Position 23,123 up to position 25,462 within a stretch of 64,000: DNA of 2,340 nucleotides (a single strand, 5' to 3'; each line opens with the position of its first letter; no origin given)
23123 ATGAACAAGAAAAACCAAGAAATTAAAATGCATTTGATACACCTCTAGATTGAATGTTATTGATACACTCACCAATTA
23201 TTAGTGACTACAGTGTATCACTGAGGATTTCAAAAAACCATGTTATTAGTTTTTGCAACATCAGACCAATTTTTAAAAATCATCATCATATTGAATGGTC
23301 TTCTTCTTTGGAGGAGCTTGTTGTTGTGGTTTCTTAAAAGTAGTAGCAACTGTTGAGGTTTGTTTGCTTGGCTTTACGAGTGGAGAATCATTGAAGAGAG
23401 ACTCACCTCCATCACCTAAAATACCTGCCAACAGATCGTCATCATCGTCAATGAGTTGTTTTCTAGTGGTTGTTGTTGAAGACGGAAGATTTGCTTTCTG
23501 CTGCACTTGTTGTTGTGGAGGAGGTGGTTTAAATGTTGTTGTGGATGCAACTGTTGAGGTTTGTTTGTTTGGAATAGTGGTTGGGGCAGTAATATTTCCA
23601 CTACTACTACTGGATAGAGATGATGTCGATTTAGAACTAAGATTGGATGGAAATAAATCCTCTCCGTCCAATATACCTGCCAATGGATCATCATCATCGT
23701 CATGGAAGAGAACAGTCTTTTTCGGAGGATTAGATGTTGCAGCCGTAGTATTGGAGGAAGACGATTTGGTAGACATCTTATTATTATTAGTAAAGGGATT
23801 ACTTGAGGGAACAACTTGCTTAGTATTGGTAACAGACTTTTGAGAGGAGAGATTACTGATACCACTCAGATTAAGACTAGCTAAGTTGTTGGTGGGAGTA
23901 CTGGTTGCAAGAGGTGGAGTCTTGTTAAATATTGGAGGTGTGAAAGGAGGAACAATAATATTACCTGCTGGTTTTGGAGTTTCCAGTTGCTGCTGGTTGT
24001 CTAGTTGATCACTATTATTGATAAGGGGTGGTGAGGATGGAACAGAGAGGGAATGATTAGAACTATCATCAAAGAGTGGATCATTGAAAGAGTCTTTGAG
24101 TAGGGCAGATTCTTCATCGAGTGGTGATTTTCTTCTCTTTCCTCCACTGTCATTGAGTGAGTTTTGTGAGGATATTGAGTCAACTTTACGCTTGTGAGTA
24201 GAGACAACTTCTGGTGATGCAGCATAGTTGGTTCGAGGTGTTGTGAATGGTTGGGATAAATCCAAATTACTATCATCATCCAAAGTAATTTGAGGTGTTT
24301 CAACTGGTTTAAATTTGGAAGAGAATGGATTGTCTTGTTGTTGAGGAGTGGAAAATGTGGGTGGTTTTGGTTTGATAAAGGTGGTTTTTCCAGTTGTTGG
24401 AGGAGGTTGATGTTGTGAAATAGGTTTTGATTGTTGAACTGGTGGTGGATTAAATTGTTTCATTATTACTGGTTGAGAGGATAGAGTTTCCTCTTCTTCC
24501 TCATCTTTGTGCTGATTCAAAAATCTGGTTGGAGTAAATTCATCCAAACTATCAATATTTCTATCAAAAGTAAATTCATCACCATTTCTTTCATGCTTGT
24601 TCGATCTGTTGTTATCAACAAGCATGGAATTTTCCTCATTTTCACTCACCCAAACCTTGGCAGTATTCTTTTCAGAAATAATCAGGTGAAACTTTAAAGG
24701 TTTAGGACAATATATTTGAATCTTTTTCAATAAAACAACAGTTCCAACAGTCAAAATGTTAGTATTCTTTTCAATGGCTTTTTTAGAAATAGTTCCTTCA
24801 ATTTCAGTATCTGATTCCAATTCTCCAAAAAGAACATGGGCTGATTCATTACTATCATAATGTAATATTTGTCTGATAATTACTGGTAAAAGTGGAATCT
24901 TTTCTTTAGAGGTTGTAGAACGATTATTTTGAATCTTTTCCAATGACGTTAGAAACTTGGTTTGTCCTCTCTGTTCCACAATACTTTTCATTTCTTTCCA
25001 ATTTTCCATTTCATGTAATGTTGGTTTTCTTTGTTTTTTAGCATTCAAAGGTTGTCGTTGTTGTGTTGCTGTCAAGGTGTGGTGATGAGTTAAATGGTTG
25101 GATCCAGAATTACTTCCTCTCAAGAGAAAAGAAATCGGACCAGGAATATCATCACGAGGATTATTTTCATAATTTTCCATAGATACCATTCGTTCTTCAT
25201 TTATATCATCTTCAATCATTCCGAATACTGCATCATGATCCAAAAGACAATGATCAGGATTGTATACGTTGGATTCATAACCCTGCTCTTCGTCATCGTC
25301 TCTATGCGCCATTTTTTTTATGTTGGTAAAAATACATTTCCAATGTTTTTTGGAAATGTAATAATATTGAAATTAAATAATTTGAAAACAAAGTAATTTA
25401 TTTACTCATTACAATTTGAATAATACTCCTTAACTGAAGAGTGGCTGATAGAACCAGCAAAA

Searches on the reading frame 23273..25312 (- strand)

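Call 11: search_protein_families(library=pfam, proteins=[window:23273-25312:-], max_evalue=0.00001)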
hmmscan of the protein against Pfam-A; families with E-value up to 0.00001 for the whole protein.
window:23273-25312:- (679 aa): 1 family
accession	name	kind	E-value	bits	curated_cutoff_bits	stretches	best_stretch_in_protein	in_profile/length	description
PF15072.12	HROB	-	4.1e-19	68.7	30.8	1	137-223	1-84/85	Homologous recombination OB-fold protein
